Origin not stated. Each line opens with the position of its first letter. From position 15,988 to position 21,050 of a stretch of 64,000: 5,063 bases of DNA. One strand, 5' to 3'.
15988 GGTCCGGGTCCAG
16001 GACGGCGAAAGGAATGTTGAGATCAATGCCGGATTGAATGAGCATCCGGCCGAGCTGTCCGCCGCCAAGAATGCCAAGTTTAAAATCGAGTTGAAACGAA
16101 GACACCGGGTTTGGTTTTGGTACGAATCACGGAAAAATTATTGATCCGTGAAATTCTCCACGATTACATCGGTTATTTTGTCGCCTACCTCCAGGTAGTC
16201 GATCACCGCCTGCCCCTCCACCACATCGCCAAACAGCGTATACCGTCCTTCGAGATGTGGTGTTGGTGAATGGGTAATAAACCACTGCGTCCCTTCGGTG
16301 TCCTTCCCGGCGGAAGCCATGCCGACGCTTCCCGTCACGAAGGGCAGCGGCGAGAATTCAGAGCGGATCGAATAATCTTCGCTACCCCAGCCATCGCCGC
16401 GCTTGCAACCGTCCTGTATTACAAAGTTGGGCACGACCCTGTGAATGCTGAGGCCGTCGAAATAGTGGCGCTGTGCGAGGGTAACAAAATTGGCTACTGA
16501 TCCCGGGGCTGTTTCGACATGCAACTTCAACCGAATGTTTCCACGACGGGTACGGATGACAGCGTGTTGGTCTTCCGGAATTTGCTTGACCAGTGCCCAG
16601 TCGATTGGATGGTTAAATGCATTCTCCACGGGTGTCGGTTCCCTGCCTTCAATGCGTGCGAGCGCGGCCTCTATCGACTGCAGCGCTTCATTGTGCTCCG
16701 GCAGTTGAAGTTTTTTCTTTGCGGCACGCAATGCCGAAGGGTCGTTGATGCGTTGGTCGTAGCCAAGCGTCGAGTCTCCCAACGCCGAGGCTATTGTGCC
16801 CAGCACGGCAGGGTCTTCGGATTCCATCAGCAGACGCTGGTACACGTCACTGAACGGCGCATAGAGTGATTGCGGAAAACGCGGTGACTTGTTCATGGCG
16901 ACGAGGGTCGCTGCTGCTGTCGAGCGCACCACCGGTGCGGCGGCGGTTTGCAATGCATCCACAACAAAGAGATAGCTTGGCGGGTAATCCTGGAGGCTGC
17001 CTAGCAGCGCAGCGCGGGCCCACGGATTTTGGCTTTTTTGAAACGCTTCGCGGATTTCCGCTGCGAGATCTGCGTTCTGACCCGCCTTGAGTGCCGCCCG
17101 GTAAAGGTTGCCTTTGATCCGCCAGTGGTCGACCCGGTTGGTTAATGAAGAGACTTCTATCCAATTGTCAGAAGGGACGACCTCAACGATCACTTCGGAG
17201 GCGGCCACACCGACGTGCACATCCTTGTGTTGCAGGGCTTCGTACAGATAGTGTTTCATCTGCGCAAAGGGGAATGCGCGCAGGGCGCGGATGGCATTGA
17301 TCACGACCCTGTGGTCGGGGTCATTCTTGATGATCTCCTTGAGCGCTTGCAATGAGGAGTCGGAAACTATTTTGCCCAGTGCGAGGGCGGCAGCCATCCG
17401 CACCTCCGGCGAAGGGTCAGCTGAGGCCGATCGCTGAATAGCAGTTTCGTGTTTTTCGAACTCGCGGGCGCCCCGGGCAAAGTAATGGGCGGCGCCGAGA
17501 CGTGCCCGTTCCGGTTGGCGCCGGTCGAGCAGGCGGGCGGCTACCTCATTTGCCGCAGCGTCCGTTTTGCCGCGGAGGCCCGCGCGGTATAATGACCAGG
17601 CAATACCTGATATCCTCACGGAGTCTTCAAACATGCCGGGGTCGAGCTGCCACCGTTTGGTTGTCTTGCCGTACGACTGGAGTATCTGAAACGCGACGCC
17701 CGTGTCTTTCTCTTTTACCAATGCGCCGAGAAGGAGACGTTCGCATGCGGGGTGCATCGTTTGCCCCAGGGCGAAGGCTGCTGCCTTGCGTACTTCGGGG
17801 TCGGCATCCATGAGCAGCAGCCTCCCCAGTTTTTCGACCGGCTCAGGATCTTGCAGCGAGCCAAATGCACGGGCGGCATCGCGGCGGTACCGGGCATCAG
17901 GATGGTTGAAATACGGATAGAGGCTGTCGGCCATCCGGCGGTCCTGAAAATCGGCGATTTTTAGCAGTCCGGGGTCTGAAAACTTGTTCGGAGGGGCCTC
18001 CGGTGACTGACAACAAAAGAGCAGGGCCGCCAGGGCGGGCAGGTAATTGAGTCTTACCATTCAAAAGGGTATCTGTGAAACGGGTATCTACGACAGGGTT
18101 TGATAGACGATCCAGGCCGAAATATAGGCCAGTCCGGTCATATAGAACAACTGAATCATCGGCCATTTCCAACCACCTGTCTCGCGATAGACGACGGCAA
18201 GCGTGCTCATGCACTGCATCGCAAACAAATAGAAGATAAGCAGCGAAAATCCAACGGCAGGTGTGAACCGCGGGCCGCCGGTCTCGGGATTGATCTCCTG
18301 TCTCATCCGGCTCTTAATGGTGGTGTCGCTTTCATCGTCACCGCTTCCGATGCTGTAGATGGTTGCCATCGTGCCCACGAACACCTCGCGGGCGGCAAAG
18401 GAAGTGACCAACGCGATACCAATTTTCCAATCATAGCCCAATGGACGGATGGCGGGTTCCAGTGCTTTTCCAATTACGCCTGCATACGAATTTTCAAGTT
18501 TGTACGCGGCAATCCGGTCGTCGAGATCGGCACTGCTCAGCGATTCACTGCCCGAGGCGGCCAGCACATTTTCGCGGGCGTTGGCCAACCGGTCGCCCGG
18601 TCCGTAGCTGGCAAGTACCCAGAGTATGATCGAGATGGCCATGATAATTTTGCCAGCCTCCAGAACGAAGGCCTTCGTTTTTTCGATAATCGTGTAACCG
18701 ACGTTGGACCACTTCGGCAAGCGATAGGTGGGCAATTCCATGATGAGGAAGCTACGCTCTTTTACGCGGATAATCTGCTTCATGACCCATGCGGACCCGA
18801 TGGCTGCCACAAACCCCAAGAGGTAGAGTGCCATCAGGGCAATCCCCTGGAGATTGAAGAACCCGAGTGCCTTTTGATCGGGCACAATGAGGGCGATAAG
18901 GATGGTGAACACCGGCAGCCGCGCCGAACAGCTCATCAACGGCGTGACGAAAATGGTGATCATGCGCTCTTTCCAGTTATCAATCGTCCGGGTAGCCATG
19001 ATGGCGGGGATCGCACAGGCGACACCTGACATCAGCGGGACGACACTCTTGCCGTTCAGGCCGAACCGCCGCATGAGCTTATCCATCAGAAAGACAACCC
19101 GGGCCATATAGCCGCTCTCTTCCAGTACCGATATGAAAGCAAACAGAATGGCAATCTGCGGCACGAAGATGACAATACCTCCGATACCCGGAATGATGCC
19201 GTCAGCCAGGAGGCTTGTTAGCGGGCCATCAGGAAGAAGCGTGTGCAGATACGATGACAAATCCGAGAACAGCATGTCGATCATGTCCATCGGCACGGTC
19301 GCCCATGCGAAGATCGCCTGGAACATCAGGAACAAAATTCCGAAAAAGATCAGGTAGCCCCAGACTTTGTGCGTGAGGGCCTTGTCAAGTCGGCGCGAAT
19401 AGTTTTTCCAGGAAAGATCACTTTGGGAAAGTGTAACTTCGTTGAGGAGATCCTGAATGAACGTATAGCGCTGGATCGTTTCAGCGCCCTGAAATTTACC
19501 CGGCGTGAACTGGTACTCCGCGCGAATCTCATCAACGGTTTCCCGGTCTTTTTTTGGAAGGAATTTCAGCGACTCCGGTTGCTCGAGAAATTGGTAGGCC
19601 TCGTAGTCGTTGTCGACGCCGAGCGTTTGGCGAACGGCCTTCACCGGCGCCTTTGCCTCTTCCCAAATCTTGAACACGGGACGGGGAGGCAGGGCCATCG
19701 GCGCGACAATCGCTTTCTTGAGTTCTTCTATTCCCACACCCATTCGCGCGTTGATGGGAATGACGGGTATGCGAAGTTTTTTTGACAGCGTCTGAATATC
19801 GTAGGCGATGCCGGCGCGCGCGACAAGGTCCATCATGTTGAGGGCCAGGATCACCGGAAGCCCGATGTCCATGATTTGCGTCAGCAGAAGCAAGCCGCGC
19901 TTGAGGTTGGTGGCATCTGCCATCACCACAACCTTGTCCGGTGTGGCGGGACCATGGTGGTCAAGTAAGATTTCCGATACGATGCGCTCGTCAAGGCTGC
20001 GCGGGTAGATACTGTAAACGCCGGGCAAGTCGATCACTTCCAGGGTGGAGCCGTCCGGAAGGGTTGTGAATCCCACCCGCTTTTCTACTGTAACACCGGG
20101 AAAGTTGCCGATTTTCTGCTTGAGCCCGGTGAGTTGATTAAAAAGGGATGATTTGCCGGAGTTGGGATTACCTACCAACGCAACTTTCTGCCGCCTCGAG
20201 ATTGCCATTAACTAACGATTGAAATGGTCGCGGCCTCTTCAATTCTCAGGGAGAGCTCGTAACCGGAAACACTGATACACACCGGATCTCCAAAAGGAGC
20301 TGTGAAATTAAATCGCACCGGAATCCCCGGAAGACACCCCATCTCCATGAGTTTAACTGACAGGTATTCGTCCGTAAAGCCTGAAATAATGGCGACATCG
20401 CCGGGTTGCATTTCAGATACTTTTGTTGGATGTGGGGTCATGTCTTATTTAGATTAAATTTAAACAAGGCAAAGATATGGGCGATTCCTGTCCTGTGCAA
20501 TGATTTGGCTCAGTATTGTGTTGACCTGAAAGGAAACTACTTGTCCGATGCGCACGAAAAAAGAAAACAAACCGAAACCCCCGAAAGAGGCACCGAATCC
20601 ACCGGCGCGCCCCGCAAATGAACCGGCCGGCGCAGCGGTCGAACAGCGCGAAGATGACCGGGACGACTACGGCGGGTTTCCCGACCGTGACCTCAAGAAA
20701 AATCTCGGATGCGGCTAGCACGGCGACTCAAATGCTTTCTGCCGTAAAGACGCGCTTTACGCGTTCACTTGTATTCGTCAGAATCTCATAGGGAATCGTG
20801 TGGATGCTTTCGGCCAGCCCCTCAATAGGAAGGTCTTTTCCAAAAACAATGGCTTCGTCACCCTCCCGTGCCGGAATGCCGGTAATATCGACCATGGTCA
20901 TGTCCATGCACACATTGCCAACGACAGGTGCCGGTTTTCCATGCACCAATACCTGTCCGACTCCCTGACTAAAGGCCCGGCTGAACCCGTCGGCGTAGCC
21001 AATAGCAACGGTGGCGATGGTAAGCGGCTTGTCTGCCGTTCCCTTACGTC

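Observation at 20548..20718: Unannotated 56-aa peptide with a C-terminal KKNLGCG tail, divergent from feoAB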

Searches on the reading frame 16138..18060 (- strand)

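Call 40: search_protein_families(library=pfam, proteins=[window:16138-18060:-])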
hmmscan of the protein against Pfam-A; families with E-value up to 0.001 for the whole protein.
window:16138-18060:- (640 aa): 8 families
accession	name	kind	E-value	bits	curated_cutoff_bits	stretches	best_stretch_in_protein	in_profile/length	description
PF00160.26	Pro_isomerase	-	2.9e-32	112.5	21.7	1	501-628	3-142/159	Cyclophilin type peptidyl-prolyl cis-trans isomerase/CLD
PF13646.12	HEAT_2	-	2.2e-26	92.4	27.7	2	181-261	11-88/88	HEAT repeats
PF02985.28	HEAT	-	1.8e-15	56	23.5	1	213-233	9-29/31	HEAT repeat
PF13513.12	HEAT_EZ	-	7.7e-07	29.9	27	0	57-100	2-54/55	HEAT-like repeat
PF12717.13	Cnd1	-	5.1e-05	23.8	26.4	0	214-261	31-83/162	non-SMC mitotic condensation complex subunit 1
PF01602.26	Adaptin_N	-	0.00025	20.2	37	0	206-362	117-221/524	Adaptin N terminal region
PF00514.29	Arm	-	0.0004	20.8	20.6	0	76-98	15-36/41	Armadillo/beta-catenin-like repeat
PF03130.22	HEAT_PBS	-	0.00052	20.7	20.9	0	220-244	1-25/27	PBS lyase HEAT-like repeat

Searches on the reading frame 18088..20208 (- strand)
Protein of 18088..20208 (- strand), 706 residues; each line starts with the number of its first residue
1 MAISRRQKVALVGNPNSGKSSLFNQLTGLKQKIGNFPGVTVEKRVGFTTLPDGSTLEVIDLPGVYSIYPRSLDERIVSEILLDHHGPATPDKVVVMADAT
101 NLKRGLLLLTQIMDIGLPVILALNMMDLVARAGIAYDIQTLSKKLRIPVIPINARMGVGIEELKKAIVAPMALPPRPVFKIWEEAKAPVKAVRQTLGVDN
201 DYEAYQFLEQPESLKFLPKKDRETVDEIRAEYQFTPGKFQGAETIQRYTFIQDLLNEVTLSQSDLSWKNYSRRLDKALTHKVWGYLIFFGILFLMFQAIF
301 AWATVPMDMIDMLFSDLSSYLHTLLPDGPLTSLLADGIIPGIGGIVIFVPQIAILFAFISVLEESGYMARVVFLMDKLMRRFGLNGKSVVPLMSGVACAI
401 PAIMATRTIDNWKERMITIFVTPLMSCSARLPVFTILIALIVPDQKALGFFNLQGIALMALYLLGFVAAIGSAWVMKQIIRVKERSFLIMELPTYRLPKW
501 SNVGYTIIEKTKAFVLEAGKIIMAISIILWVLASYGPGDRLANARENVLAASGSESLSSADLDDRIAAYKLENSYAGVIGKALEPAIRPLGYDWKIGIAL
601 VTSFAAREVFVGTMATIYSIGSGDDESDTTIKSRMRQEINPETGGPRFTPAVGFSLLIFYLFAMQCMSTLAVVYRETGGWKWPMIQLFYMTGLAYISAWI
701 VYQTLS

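Call 40: search_protein_families(library=pfam, proteins=[window:18088-20208:-])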
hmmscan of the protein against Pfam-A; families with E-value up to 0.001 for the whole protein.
window:18088-20208:- (706 aa): 5 families
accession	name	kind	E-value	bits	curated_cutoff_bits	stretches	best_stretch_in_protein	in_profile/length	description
PF02421.24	FeoB_N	-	5.3e-55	185.6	27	1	8-167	2-156/156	Ferrous iron transport protein B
PF07670.19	Gate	-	2e-42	144.3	29.6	2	346-436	2-99/104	Nucleoside recognition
PF01926.29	MMR_HSR1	-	3.8e-16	59.7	21.9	1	8-124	1-112/113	50S ribosome-binding GTPase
PF07664.17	FeoB_C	-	2e-15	56.7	26.6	1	458-510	1-54/54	Ferrous iron transport protein B C terminus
PF03193.22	RsgA_GTPase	-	0.00048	20.4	30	0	107-167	44-104/174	RsgA GTPase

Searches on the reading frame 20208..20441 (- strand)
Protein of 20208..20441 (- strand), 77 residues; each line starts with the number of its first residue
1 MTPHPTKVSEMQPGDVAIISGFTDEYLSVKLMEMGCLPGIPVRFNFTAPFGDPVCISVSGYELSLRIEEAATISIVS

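Call 40: search_protein_families(library=pfam, proteins=[window:20208-20441:-])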
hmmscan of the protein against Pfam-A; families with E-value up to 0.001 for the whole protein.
window:20208-20441:- (77 aa): 1 family
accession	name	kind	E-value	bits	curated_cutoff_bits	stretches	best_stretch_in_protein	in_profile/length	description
PF04023.20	FeoA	-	4.1e-14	52.9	23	1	8-75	3-72/74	FeoA domain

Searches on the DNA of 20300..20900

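Call 45: search_rna_families(source=window, start=20300, end=20900, threshold=evalue, max_evalue=1)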
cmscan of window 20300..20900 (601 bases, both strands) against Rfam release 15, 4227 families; matches with E-value up to 1: 1.
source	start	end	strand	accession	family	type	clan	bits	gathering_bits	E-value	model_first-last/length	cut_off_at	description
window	20696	20774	-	RF02100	tfoR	Gene; sRNA;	-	16.3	70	0.26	1-101/101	no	Translational regulator of tfoXVC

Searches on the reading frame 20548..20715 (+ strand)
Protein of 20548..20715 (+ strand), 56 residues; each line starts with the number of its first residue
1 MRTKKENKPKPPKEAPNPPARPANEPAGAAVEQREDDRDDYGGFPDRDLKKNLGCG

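Call 4: search_protein_families(library=pfam, proteins=[window:20548-20715:+], max_evalue=10)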
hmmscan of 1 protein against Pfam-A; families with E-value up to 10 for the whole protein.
seq(56 aa): 1 family
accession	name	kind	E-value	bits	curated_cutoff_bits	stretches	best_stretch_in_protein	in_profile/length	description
PF04277.18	OAD_gamma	-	3.6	8.8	27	1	5-33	38-57/76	Oxaloacetate decarboxylase, gamma chain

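Call 5: search_protein_families(library=ncbifam, proteins=[window:20548-20715:+], max_evalue=10)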
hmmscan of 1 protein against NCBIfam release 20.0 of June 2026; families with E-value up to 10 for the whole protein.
seq(56 aa): 0 families
